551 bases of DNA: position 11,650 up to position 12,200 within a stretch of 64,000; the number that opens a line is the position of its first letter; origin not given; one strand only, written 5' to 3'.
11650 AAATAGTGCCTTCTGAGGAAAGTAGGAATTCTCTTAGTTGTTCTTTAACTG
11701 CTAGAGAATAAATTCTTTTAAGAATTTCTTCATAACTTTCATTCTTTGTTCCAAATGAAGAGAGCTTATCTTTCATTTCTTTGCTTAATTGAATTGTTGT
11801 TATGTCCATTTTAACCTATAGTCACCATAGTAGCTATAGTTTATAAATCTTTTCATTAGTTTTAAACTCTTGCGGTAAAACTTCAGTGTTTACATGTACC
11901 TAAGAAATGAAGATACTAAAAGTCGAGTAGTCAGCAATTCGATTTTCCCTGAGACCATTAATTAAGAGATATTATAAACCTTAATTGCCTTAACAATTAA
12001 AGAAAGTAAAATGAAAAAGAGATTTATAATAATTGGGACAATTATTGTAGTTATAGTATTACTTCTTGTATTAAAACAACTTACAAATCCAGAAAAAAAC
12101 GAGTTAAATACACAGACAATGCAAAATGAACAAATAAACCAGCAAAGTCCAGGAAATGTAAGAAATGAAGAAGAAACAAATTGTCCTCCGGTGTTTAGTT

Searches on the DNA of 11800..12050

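Call 96: search_rna_families(source=window, start=11800, end=12050, threshold=evalue, max_evalue=1)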
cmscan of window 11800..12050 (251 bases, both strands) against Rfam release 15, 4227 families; matches with E-value up to 1: 0.
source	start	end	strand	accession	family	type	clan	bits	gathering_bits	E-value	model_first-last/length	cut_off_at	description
